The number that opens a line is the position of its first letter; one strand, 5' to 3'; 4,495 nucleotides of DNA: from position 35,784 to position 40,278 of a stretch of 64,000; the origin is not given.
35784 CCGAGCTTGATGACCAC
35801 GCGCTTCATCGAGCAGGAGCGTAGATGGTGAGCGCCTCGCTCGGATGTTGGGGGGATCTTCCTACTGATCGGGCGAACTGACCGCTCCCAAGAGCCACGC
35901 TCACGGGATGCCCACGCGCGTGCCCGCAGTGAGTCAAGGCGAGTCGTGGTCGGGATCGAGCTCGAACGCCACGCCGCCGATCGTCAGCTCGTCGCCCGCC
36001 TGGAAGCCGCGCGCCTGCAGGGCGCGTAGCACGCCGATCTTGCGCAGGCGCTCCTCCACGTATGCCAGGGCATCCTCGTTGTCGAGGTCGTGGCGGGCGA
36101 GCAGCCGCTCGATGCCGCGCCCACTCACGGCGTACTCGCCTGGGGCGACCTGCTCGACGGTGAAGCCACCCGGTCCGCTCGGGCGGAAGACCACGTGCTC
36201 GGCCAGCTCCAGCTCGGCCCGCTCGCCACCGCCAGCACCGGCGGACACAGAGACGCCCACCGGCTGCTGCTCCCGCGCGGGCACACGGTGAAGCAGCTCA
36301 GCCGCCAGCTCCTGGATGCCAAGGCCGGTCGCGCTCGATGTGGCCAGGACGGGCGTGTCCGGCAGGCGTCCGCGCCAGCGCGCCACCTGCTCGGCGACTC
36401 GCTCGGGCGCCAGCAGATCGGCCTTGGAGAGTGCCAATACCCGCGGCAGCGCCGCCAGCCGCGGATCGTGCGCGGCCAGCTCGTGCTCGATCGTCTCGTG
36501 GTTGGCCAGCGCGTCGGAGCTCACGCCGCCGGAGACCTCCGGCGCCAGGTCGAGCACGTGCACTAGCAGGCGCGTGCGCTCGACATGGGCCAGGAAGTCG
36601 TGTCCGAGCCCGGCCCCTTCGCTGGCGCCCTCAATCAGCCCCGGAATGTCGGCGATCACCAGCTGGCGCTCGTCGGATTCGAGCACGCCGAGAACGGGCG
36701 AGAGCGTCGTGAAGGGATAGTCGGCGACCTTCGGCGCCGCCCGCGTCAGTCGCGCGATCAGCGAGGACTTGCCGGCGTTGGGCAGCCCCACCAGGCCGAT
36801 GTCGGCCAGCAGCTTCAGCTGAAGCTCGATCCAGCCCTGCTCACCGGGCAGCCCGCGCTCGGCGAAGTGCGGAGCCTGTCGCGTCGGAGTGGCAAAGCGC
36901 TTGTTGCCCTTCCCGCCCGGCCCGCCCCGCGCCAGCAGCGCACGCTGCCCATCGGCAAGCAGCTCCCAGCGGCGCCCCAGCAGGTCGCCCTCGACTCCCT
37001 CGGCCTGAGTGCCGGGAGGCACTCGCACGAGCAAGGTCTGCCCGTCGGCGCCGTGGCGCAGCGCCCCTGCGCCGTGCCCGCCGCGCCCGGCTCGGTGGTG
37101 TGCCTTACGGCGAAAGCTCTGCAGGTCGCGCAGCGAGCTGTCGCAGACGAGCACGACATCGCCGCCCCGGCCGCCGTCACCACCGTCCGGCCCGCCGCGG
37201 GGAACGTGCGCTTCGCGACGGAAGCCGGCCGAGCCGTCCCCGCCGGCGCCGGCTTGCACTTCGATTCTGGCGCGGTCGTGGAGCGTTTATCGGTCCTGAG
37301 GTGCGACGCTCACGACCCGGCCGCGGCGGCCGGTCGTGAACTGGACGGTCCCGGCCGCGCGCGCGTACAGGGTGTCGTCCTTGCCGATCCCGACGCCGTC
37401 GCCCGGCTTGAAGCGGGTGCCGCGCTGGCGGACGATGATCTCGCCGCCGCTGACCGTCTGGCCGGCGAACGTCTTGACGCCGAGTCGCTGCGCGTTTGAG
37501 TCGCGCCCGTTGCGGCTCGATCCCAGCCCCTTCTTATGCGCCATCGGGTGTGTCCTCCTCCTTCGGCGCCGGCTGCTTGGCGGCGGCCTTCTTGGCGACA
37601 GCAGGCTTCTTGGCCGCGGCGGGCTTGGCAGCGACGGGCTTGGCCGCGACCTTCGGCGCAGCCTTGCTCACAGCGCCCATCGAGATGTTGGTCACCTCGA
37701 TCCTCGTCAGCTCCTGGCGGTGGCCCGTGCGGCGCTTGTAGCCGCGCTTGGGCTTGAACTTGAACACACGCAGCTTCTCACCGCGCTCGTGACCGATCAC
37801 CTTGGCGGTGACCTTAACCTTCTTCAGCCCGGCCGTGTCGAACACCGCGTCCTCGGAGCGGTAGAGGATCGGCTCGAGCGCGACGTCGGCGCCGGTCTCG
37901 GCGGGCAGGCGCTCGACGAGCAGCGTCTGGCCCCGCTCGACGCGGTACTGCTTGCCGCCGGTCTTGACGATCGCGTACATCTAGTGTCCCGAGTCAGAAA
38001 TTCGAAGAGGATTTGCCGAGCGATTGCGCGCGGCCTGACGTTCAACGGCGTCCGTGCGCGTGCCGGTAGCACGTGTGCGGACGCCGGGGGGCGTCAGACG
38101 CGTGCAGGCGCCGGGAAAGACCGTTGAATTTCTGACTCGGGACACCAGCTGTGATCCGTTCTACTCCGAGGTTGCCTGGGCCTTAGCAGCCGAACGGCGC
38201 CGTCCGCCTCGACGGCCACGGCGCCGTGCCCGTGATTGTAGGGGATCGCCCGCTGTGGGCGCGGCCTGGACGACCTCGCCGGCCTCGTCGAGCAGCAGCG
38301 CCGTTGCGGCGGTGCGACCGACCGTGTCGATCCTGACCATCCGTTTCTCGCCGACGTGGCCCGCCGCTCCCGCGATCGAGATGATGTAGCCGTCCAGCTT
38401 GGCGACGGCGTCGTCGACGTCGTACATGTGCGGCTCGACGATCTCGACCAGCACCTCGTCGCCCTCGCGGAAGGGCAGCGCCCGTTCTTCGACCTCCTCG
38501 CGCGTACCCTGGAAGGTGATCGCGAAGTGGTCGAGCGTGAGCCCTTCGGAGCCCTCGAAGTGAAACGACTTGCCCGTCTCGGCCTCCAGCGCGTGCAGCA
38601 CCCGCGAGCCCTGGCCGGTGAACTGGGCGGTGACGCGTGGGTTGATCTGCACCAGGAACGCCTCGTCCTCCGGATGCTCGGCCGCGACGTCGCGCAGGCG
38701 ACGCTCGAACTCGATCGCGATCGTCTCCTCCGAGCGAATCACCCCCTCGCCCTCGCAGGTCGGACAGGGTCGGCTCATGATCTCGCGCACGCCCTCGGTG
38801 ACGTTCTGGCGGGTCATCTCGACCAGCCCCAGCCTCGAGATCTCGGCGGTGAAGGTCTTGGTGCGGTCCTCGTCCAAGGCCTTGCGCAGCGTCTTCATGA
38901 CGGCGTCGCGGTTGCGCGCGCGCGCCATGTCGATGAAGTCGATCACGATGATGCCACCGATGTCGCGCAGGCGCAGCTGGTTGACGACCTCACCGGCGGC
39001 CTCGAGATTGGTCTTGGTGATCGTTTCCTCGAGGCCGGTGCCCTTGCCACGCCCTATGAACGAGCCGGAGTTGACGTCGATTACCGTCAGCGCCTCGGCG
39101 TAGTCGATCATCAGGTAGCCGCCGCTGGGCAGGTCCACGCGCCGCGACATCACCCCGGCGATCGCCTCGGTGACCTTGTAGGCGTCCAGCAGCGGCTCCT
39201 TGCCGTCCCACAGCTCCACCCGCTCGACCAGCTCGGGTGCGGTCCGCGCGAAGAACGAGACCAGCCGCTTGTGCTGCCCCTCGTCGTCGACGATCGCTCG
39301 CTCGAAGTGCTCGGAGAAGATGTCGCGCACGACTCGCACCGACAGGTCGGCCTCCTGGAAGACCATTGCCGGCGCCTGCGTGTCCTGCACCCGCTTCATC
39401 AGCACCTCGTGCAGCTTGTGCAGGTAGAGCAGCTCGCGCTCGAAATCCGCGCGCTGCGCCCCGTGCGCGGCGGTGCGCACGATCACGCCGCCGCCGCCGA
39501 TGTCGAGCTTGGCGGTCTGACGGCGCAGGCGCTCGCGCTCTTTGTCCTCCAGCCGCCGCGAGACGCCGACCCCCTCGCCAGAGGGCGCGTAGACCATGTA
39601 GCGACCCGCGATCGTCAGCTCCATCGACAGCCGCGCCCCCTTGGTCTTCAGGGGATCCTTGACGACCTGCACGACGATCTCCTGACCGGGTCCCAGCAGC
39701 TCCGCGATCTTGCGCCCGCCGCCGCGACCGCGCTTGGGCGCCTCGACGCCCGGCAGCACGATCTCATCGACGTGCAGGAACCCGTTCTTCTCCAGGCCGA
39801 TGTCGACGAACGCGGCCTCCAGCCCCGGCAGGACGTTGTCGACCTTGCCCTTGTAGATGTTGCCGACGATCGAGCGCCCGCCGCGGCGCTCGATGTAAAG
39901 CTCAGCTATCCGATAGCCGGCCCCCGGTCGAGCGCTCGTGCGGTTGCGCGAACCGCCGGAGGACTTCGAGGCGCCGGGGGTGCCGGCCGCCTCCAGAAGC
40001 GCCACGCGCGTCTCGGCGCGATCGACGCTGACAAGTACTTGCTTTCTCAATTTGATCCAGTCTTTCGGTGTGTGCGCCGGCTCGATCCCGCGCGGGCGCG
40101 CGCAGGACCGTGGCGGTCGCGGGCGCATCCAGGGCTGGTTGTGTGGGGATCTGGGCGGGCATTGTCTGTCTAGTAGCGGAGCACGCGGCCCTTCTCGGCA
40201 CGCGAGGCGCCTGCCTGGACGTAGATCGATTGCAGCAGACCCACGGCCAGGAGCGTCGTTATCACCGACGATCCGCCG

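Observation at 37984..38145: New-looking family of 162-bp rod-like palindromes with compensatory terminal stems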

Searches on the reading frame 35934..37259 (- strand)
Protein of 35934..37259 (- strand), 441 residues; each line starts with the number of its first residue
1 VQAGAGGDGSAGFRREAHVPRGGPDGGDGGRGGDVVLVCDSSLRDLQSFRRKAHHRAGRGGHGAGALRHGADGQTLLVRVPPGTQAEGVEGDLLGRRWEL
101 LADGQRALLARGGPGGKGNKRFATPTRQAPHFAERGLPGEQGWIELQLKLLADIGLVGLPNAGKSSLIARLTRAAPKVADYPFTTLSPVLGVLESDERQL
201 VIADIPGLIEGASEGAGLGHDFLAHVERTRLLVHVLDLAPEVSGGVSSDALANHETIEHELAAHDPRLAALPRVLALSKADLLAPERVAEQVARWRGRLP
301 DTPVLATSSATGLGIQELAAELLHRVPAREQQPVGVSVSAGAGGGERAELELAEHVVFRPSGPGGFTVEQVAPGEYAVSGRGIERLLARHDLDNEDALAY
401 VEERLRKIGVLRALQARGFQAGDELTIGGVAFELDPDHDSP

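Call 71: search_protein_families(library=pfam, proteins=[window:35934-37259:-], max_evalue=0.00001)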
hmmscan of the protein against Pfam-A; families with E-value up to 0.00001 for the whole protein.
window:35934-37259:- (441 aa): 4 families
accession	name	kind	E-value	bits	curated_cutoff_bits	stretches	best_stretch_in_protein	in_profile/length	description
PF01018.28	GTP1_OBG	-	1.3e-44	152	27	1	2-150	9-155/155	GTP1/OBG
PF01926.29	MMR_HSR1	-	5.6e-25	88.1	21.9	1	154-248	2-86/113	50S ribosome-binding GTPase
PF09269.16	DUF1967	-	3.1e-16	59.6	27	1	366-433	1-69/70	Domain of unknown function (DUF1967)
PF02421.24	FeoB_N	-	2e-11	44.1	27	1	154-237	3-87/156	Ferrous iron transport protein B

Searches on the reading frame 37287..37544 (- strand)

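Call 71: search_protein_families(library=pfam, proteins=[window:37287-37544:-], max_evalue=0.00001)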
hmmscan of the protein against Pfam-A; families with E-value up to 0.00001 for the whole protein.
window:37287-37544:- (85 aa): 1 family
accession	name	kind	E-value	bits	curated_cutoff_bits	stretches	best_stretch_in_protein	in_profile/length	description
PF01016.24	Ribosomal_L27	-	2.2e-33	114.5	20.5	1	2-80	1-79/79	Ribosomal L27 protein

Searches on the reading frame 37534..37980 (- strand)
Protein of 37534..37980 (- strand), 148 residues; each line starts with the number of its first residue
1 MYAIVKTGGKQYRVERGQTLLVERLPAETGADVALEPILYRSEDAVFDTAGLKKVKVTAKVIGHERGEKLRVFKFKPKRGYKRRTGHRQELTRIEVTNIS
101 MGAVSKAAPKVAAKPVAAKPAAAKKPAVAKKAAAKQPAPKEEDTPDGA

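Call 71: search_protein_families(library=pfam, proteins=[window:37534-37980:-], max_evalue=0.00001)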
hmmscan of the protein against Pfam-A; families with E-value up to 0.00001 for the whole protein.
window:37534-37980:- (148 aa): 1 family
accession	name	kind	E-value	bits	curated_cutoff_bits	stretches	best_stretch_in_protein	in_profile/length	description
PF00829.26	Ribosomal_L21p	-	1.3e-33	115.6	27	1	1-99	1-99/99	Ribosomal prokaryotic L21 protein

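Call 81: find_encoding_contigs(protein=window:37534-37980:-, flank=1200, max_places=10)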
Protein window:37534-37980:- (148 aa): 2 contigs read that carry it; 1 place shown.
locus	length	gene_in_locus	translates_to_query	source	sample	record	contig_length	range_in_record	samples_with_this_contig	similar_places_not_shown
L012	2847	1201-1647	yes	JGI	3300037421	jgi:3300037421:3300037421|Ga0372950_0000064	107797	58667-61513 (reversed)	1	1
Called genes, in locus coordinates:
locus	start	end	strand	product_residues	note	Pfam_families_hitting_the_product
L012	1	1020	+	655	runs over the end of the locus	PF10150:RNase_E_G, PF20833:RNase_E_G_Thio (weak)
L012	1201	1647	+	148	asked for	PF00829:Ribosomal_L21p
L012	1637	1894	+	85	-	PF01016:Ribosomal_L27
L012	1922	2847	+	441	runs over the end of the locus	PF01018:GTP1_OBG, PF02421:FeoB_N, PF01926:MMR_HSR1, PF09269:DUF1967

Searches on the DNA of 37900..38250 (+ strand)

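Call 18: search_rna_families(source=window, start=37900, end=38250, threshold=evalue, max_evalue=10)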
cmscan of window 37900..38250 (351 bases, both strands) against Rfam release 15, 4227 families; matches with E-value up to 10: 4.
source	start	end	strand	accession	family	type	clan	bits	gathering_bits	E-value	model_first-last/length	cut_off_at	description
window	38034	38098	+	RF03976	MIR898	Gene; miRNA;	-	19.1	75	0.16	1-154/154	no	MIR898 microRNA precursor family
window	38046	38086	+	RF03646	MIR9776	Gene; miRNA;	-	18.3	100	1.7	1-84/84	no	MIR9776 microRNA precursor family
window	37971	38083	+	RF01672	P2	Gene; sRNA;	-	13.7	80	8.7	1-138/138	no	Psudomonas sRNA P2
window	38021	38137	+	RF02916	atpB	Cis-reg;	-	11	37.4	4.1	1-128/128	no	atpB RNA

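Call 35: search_dna_similar(query=window:37984-38145:+, collection=plasmids, mode=distant, max_evalue=1)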
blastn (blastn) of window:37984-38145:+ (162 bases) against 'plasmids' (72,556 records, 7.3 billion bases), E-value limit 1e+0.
Records with a match: 17; places in all: 20; records where one place covers at least 80% of the query: 0.
Best place of each record, by identity: 95-99% 1; 80-90% 16.
By first word of the organism name: Streptomyces 16; Cupriavidus 1.
By predicted mobility (MOB-suite, as given by PLSDB): non-mobilizable 14; mobilizable 3.
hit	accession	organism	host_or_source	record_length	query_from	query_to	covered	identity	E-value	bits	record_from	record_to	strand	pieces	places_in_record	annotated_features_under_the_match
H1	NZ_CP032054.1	Streptomyces clavuligerus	cell culture,soil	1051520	93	132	25%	85.4%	4e-1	41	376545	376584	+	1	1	none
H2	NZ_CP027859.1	Streptomyces clavuligerus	Cell culture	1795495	93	132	25%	85.4%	4e-1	41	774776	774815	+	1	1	none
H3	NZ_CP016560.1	Streptomyces clavuligerus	-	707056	93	132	25%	85.4%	4e-1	41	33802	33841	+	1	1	hypothetical protein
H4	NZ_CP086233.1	Streptomyces clavuligerus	whole organism,soil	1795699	93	132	25%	85.4%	4e-1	41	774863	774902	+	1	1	none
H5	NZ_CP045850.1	Streptomyces clavuligerus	pure culture single spore ...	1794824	93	132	25%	85.4%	4e-1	41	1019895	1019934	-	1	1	none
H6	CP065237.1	Streptomyces clavuligerus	cell culture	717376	93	132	25%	85.4%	4e-1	41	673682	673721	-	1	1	hypothetical protein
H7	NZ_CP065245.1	Streptomyces clavuligerus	cell culture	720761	93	132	25%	85.4%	4e-1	41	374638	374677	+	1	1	hypothetical protein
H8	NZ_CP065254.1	Streptomyces clavuligerus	cell culture,lab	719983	93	132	25%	85.4%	4e-1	41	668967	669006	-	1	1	hypothetical protein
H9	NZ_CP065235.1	Streptomyces clavuligerus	cell culture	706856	93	132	25%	85.4%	4e-1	41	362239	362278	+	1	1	hypothetical protein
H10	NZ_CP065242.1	Streptomyces clavuligerus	cell culture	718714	93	132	25%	85.4%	4e-1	41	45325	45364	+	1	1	hypothetical protein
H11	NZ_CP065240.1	Streptomyces clavuligerus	cell culture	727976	93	132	25%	85.4%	4e-1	41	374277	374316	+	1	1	hypothetical protein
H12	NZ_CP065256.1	Streptomyces clavuligerus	cell culture,lab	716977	93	132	25%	85.4%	4e-1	41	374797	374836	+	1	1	hypothetical protein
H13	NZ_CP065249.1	Streptomyces clavuligerus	cell culture,lab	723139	93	132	25%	85.4%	4e-1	41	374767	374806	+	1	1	hypothetical protein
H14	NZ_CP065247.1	Streptomyces clavuligerus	cell culture,lab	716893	93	132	25%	85.4%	4e-1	41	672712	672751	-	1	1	hypothetical protein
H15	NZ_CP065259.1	Streptomyces clavuligerus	cell culture,lab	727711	93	132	25%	85.4%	4e-1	41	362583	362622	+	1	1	hypothetical protein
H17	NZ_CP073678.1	Cupriavidus sp. KK10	Isolate,A bacterial consortium from ...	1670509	1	25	15%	96.0%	4e-1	42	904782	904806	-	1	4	none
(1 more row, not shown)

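Call 44: get_annotated_region(hit=H17, flank=3000)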
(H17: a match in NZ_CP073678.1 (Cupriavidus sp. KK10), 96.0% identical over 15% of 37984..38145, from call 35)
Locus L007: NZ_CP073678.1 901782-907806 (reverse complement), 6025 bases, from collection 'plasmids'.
description: Cupriavidus sp. KK10 plasmid p1, complete sequence
organism: Cupriavidus sp. KK10 (NCBI taxid 1478019)
taxonomy: Bacteria; Pseudomonadota; Betaproteobacteria; Burkholderiales; Burkholderiaceae; Cupriavidus; Cupriavidus sp. KK10
host: -; source: Isolate,A bacterial consortium from cattle pasture soil, USA; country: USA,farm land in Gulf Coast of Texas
typing (MOB-suite, as given by PLSDB): non-mobilizable; mating-pair formation MPF_T
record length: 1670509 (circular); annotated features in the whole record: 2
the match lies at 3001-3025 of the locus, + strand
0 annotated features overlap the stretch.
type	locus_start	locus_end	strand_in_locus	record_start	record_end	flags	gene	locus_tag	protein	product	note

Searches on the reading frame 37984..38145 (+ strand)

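Call 49: search_protein_families(library=pfam, proteins=[L007:2998-4083:-])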
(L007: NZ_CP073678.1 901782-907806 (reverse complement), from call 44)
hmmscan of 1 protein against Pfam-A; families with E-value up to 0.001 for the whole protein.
L007:2998-4083:- (361 aa): 6 families
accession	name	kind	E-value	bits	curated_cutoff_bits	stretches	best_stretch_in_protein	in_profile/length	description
PF13358.12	DDE_3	-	3.4e-19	69.6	28.6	1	173-318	2-145/146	DDE superfamily endonuclease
PF13565.12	HTH_32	-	1.9e-17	64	33.7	1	61-132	1-73/73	Homeodomain-like domain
PF13551.12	HTH_29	-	9.2e-12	45.3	28.1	1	35-88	1-55/64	Winged helix-turn helix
PF13384.12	HTH_23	-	1.4e-09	37.9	24.6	1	33-78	5-50/50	Homeodomain-like domain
PF13518.12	HTH_28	-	8.6e-08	32.6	25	1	35-83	2-50/52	Helix-turn-helix domain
PF01418.23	HTH_6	-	0.00014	22.2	28.3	1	95-138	18-61/77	Helix-turn-helix domain, rpiR family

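Call 51: find_homologous_proteins(query=L007:3001-4083:-, max_evalue=1e-20)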
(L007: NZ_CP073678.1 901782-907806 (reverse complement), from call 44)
Query L007:3001-4083:- (361 aa): 8000 proteins with E <= 1e-20 among 8000 candidates; the best 120 are listed.
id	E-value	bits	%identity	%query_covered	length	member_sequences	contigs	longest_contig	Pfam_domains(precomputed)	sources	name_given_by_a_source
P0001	4.5e-230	781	96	100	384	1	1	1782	PF13384.13,PF13551.13,PF13518.13,PF13565.13,PF13358.13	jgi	-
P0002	3.6e-229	778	96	100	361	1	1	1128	PF13384.13,PF13551.13,PF13518.13,PF13565.13,PF13358.13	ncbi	ncbi:IS630 family transposase [Cupriavidus sp. CP313]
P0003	2.1e-225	765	94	100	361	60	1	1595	PF13384.13,PF13551.13,PF13518.13,PF13565.13,PF13358.13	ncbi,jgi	-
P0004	3.0e-215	732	89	100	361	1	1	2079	PF13384.13,PF13551.13,PF13518.13,PF13565.13,PF13358.13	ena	-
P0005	6.9e-215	731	96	97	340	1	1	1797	PF13384.13,PF13551.13,PF13518.13,PF13565.13,PF13358.13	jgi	-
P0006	2.6e-213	725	88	100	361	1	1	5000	PF13384.13,PF13551.13,PF13518.13,PF13565.13,PF13358.13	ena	-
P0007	3.7e-213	725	88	100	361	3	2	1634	PF13384.13,PF13551.13,PF13518.13,PF13565.13,PF13358.13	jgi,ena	-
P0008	6.4e-213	724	88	100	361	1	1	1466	PF13384.13,PF13551.13,PF13518.13,PF13565.13,PF13358.13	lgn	-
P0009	9.3e-213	724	88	100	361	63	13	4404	PF13384.13,PF13551.13,PF13518.13,PF13565.13,PF13358.13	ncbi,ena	-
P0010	1.5e-212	723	89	100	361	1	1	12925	PF13384.13,PF13551.13,PF13518.13,PF18024.8,PF13565.13,PF13358.13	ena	-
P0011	2.2e-212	722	88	100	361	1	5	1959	PF13384.13,PF13551.13,PF13518.13,PF13565.13,PF13358.13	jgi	jgi:transposase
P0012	5.9e-212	721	88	100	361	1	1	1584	PF13384.13,PF13551.13,PF13518.13,PF13565.13,PF13358.13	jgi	jgi:transposase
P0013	6.2e-212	721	88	100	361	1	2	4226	PF13384.13,PF13551.13,PF13518.13,PF13565.13,PF13358.13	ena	-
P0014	8.7e-212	720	87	100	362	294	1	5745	PF13384.13,PF13551.13,PF13518.13,PF18024.8,PF13565.13,PF13358.13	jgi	jgi:transposase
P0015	1.3e-211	720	88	100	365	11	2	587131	PF13384.13,PF13551.13,PF13518.13,PF13565.13,PF13358.13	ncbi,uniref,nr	ncbi:IS630 family transposase [Polaromonas jejuensis]|uniref:IS630 family transposase n=1 Tax=Polaro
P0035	5.7e-209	711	87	100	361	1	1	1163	PF13384.13,PF13551.13,PF13518.13,PF13565.13,PF13358.13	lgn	-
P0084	1.1e-206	704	85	100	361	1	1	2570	PF13384.13,PF13551.13,PF13518.13,PF13565.13,PF13358.13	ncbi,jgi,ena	ncbi:MAG TPA: IS630 family transposase [Polyangiales bacterium]|jgi:transposase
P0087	1.3e-206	703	84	100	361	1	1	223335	PF13384.13,PF13551.13,PF13518.13,PF13565.13,PF13358.13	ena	-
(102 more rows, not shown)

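Call 61: find_encoding_contigs(protein=P0084, flank=400, max_places=3)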
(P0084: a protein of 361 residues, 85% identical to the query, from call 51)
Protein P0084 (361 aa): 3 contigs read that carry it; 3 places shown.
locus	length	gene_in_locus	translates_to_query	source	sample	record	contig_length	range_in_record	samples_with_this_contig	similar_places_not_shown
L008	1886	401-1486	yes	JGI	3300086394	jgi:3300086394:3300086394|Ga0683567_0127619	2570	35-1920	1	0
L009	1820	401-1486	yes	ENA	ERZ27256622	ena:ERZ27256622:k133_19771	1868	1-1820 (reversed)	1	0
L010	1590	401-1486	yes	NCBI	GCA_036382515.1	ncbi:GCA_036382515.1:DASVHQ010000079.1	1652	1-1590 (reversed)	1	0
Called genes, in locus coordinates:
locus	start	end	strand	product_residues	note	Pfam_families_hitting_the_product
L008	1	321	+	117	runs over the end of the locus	?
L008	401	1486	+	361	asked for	PF13384:HTH_23, PF13518:HTH_28, PF13551:HTH_29, PF13565:HTH_32, PF13358:DDE_3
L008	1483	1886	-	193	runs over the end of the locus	PF03473:MOSC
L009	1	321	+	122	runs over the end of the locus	?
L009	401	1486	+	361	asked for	PF13384:HTH_23, PF13518:HTH_28, PF13551:HTH_29, PF13565:HTH_32, PF13358:DDE_3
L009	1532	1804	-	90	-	-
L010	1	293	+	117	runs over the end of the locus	PF04361:DUF494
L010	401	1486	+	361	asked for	PF13384:HTH_23, PF13518:HTH_28, PF13551:HTH_29, PF13565:HTH_32, PF13358:DDE_3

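Call 62: find_encoding_contigs(protein=P0087, flank=400, max_places=3)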
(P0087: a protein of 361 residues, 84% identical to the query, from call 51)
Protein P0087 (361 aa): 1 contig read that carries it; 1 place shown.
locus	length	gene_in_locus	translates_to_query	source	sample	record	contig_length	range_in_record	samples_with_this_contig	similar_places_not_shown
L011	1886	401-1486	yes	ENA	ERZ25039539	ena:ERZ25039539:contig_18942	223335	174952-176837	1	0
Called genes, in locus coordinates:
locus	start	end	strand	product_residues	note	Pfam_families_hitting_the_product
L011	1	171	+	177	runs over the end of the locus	PF16694:Cytochrome_P460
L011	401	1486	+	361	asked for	PF13384:HTH_23, PF13518:HTH_28, PF13551:HTH_29, PF13565:HTH_32, PF13358:DDE_3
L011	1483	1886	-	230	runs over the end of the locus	PF00196:GerE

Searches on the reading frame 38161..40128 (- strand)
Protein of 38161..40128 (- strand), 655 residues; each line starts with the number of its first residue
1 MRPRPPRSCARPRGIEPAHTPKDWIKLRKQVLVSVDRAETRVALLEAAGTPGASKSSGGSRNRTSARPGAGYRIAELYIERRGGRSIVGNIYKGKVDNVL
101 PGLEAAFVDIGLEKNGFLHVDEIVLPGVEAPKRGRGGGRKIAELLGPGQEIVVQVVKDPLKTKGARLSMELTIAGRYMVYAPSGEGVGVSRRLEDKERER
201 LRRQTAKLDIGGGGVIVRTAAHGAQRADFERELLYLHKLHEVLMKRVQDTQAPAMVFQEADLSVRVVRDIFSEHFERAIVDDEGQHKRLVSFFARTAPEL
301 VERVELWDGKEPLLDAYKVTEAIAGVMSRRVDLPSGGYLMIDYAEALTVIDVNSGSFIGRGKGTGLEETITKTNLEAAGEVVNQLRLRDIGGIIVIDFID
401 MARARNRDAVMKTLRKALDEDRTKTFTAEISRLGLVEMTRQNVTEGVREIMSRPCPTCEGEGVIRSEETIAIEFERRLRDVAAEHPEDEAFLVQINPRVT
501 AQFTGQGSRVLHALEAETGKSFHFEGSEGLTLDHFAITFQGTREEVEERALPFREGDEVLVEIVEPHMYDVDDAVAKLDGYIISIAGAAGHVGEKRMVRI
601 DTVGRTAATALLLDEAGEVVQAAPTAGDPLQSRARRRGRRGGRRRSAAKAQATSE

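Call 71: search_protein_families(library=pfam, proteins=[window:38161-40128:-], max_evalue=0.00001)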
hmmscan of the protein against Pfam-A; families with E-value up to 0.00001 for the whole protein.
window:38161-40128:- (655 aa): 2 families
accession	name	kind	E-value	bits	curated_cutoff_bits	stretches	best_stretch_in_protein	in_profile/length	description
PF10150.14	RNase_E_G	-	4.4e-91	305.5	25.5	1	172-442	1-269/270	Ribonuclease E/G family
PF20833.2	RNase_E_G_Thio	-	1.3e-06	28.8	26.8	1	454-537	1-83/86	RNase E/G, Thioredoxin-like domain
